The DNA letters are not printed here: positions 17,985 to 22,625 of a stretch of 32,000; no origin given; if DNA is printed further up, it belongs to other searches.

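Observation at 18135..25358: Three-gene envelope module: Sec-dependent 1446-aa giant, 623-aa barrel candidate, 304-aa Cys-packed protein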

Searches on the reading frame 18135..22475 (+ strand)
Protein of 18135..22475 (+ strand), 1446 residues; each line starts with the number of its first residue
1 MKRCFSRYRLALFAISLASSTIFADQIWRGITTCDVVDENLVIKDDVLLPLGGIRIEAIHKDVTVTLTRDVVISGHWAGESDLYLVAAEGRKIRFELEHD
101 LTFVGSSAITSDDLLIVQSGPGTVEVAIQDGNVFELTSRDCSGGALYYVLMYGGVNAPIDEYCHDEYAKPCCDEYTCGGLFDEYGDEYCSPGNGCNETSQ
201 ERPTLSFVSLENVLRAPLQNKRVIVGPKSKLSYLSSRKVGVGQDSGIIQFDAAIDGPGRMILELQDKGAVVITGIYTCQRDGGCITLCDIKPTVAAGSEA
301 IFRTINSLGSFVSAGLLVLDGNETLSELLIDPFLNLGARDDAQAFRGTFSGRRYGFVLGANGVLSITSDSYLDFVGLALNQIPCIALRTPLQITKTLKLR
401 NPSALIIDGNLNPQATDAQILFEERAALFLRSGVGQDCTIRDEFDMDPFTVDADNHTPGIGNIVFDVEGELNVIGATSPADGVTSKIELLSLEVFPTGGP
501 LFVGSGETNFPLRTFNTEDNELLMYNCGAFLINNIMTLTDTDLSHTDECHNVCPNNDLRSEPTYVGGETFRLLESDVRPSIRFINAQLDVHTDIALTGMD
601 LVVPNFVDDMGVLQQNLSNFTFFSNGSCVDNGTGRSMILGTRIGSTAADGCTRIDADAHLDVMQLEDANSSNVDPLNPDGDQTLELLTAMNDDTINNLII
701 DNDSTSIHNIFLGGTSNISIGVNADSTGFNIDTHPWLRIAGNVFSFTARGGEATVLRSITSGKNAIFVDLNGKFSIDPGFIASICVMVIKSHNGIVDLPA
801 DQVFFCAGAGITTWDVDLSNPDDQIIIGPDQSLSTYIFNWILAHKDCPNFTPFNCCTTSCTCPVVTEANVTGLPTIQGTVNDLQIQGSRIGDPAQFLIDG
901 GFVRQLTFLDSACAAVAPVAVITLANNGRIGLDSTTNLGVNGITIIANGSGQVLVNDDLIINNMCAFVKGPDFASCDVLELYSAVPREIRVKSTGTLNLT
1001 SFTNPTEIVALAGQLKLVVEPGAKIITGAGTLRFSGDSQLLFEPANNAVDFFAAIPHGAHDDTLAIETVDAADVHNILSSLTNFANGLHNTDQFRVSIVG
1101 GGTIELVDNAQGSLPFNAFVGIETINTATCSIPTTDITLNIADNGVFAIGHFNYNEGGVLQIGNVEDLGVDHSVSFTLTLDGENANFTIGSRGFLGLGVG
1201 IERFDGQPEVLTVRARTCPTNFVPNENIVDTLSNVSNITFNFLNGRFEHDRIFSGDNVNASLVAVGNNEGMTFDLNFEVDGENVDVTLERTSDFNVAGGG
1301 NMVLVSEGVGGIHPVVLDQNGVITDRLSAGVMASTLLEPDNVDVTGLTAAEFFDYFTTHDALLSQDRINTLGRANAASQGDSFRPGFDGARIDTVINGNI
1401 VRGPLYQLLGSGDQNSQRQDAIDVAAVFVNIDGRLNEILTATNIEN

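Call 3: search_protein_families(library=pfam, proteins=[window:18135-22475:+], max_evalue=1)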
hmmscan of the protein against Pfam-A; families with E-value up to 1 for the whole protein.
window:18135-22475:+ (1446 aa): 0 families

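Call 4: search_protein_families(library=ncbifam, proteins=[window:18135-22475:+], max_evalue=1)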
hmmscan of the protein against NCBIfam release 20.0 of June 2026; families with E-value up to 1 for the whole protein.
window:18135-22475:+ (1446 aa): 3 families
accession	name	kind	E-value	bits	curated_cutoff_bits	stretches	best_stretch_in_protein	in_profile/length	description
NF005329.0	PRK06853.2-4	equivalog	0.052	13.7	267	0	279-332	91-143/175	indolepyruvate oxidoreductase subunit beta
TIGR01063.1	gyrA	equivalog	0.25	9.2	877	1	916-976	151-213/800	DNA topoisomerase (ATP-hydrolyzing) subunit A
TIGR03807.1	RR_fam_repeat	repeat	0.37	10.7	15.75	1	1390-1404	9-26/27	putative cofactor-binding repeat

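Call 12: search_solved_structures(query=window:18135-22475:+, max_evalue=1)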
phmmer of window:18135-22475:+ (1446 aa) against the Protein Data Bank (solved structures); distinct sequences matched with E-value up to 1: 1.
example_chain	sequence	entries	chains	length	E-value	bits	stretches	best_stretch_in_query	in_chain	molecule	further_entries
8j9t_A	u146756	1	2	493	0.82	10.2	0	916-980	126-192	DNA gyrase subunit A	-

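Call 17: find_homologous_proteins(query=window:18135-22475:+)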
Query window:18135-22475:+ (1446 aa): 75 proteins with E <= 0.001 among 8000 candidates.
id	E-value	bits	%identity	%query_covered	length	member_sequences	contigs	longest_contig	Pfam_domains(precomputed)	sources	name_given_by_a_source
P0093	0.0e+0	3263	100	100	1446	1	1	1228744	-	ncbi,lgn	-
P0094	0.0e+0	2579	78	100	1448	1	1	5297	-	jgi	jgi:hypothetical protein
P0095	0.0e+0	2558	78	100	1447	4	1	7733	-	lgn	-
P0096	0.0e+0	2547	78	100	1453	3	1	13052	-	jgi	jgi:hypothetical protein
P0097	0.0e+0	2512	77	100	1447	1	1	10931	-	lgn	-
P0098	0.0e+0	2507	76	100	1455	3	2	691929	-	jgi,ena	-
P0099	0.0e+0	2491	76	100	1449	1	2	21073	-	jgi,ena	-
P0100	0.0e+0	2471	75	100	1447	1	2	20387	-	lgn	-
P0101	0.0e+0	2470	75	100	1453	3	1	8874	-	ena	-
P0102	0.0e+0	2444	75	100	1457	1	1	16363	-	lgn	-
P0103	0.0e+0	2436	74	100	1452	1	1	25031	-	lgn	-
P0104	0.0e+0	2418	74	100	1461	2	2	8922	-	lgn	-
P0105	0.0e+0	2392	74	100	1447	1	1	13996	-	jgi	jgi:hypothetical protein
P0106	0.0e+0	2366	75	97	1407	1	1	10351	-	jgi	jgi:hypothetical protein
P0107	0.0e+0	2334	72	100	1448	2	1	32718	-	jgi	jgi:hypothetical protein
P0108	0.0e+0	2268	71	100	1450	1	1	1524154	-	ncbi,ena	-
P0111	0.0e+0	2228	69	100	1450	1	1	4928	-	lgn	-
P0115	0.0e+0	2193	68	100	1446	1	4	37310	-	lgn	-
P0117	0.0e+0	2165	68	100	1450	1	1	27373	-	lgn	-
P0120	0.0e+0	2135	68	100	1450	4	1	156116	-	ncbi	-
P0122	0.0e+0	2130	68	100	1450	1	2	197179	-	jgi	jgi:hypothetical protein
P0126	0.0e+0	2073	65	100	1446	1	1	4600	-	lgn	-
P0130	0.0e+0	2038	65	100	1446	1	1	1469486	-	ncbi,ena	-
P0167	8.7e-30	121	30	32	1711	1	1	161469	-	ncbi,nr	ncbi:MAG: hypothetical protein QG604_537 [Candidatus Dependentiae bacterium]|nr:hypothetical protein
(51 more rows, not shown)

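Call 58: predict_structure(alignment_id=A3)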
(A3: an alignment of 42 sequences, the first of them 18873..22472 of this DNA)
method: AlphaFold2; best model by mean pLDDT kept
length: 1200 residues; sequences in the alignment: 42
mean_pLDDT: 89.0   pTM: 0.72
mean pLDDT of the five models: 89.0, 88.0, 86.5, 86.2, 85.8
residues with pLDDT >= 90: 736; 70-90: 404; 50-70: 46; < 50: 14
segments of 3 or more residues with pLDDT < 50: 965-972, 1136-1141
pLDDT, mean of each block of 10 residues (from residue 1): 78 85 89 76 80 88 88 94 89 83 90 94 95 91 81 95 87 95 96 92 93 95 95 82 95 89 91 93 96 96 93 95 83 94 97 96 93 93 86 94 90 95 90 92 91 75 94 84 85 94 86 89 93 92 89 88 86 82 86 86 75 77 88 92 88 95 80 92 89 89 95 91 93 96 93 92 96 95 94 95 88 91 93 93 93 96 95 95 89 95 84 94 93 93 94 91 49 71 95 94 92 93 93 70 70 95 92 91 93 86 94 86 86 59 80 87 81 86 89 82
secondary structure, 60 per line:
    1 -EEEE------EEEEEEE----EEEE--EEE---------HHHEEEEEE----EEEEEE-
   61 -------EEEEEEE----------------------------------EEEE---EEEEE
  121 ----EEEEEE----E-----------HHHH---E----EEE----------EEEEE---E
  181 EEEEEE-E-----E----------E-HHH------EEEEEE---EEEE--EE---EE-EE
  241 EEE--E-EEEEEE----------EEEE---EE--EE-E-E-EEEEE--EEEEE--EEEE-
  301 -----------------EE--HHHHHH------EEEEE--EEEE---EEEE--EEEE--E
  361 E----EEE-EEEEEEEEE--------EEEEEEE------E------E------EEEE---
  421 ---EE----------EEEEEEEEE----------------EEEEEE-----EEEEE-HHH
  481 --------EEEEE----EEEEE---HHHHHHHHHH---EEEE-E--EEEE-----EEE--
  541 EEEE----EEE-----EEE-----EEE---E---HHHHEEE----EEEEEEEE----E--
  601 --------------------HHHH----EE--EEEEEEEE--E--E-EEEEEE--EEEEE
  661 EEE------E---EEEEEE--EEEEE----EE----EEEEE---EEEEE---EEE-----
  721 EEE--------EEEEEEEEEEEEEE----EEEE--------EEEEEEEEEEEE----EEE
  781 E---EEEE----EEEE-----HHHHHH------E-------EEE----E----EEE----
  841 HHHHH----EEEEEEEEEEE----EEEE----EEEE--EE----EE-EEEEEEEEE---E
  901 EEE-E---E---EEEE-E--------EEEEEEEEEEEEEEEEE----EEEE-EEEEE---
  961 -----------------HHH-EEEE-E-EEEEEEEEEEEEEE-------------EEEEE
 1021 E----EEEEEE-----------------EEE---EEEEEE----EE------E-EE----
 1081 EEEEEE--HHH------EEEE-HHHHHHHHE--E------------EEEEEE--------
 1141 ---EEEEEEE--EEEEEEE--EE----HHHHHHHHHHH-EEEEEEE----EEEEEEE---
elements in order (helices of 4 or more, strands of 3 or more residues): E2-5 E12-18 E23-26 E29-31 E44-49 E54-59 E68-74 E109-112 E116-120 E125-130 H147-150 E159-161 E172-176 E180-186 E216-221 E225-228 E239-243 E248-253 E264-267 E282-286 E289-293 E296-299 H322-327 E334-338 E341-344 E348-351 E354-357 E366-368 E370-378 E387-393 E414-417 E436-444 E461-466 E472-476 E489-493 E498-502 H506-515 E519-522 E527-530 E536-538 E541-544 E549-551 E557-559 E565-567 H575-578 E579-581 E586-593 H621-624 E633-640 E648-653 E656-663 E674-679 E682-686 E697-701 E705-709 E713-715 E721-723 E732-745 E750-753 E762-773 E778-781 E785-788 E793-796 H802-807 E822-824 E834-836 H841-845 E850-860 E865-868 E873-876 E888-896 E900-903 E913-916 E927-943 E948-951 E953-957 E982-985 E989-1002 E1016-1021 E1026-1031 E1049-1051 E1055-1060 E1081-1086 E1098-1101 H1103-1110 E1127-1132 E1144-1150 E1153-1159 H1168-1178 E1180-1186 E1191-1197

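Call 60: fold_search(model_id=the predicted structure, library=pdb)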
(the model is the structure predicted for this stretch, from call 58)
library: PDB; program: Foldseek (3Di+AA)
matches with E <= 10: 78; with E <= 0.001: 0
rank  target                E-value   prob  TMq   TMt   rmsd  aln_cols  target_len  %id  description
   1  1wxr                  1.2e-03  0.85  0.20  0.23  19.6      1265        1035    9  Crystal structure of Heme Binding protein, an autotransporter hemoglobine protease from pathogenic Escherichia coli (released 2005-03-01)
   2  3ak5_C                1.0e-02  0.47  0.17  0.20  20.1      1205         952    9  Hemoglobin protease (Hbp) passenger missing domain-2 (released 2010-10-06)
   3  3syj                  1.2e-02  0.25  0.14  0.16  19.6      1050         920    9  Crystal structure of the Haemophilus influenzae Hap adhesin (released 2011-08-24)
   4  7koh_D                1.4e-02  0.15  0.10  0.14  20.3       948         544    9  Crystal structure of antigen 43 from Escherichia coli EDL933 (released 2022-03-09)
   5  3ak5_D                1.5e-02  0.44  0.19  0.22  20.1      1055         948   10  Hemoglobin protease (Hbp) passenger missing domain-2 (released 2010-10-06)
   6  7koh_B                3.4e-02  0.16  0.11  0.17  19.4       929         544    9  Crystal structure of antigen 43 from Escherichia coli EDL933 (released 2022-03-09)
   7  7koh_C                6.4e-02  0.09  0.10  0.15  20.6       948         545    9  Crystal structure of antigen 43 from Escherichia coli EDL933 (released 2022-03-09)
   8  4kh3                  1.1e-01  0.16  0.13  0.22  16.9       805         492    8  Structure of a bacterial self-associating protein (released 2014-01-15)
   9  3sze                  1.5e-01  0.15  0.15  0.18  19.0      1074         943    8  Crystal structure of the passenger domain of the E. coli autotransporter EspP (released 2011-10-12)
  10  5j44_A                1.7e-01  0.15  0.18  0.20  20.3      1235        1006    8  Crystal structure of the Secreted Extracellular protein A (SepA) from Shigella flexneri (released 2017-04-12)
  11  9mne_B                1.9e-01  0.13  0.16  0.19  18.5      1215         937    9  Crystal structure of enteropathogenic Escherichia coli EspC (released 2025-10-29)
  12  3h09_A                2.2e-01  0.09  0.13  0.15  20.3       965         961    8  The structure of Haemophilus influenzae IgA1 protease (released 2009-04-21)
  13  7dmk_A                2.4e-01  0.06  0.10  0.14  28.9      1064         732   10  PL6 alginate lyase BcAlyPL6 (released 2021-10-06)
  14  3h09_B                2.5e-01  0.09  0.13  0.15  20.2       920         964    8  The structure of Haemophilus influenzae IgA1 protease (released 2009-04-21)
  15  8vbb_A                2.9e-01  0.06  0.14  0.16  23.4      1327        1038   10  The secreted adhesin EtpA of Enterotoxigenic Escherichia coli in complex with the mouse mAb 1G05 (released 2024-09-04)
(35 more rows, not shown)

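Call 64: search_solved_structures(query=A2, max_evalue=10)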
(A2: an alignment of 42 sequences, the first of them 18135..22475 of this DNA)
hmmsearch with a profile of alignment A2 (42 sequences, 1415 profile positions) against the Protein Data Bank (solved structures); distinct sequences matched with E-value up to 10: 0.

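Call 71: list_cluster_members(proteins=[P0093, P0001, P0168])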
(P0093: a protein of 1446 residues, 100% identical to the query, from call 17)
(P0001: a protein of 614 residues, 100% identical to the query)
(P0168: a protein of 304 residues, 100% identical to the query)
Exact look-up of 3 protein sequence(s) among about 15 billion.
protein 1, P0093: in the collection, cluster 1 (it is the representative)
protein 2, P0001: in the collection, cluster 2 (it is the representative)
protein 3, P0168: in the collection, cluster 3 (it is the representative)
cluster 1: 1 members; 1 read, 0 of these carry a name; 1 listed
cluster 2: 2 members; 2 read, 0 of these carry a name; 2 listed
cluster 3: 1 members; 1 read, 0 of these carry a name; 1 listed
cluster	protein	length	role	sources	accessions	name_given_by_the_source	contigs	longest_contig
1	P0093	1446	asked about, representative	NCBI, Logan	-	-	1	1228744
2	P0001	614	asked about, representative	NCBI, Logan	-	-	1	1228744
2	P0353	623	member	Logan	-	-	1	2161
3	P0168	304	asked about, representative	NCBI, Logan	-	-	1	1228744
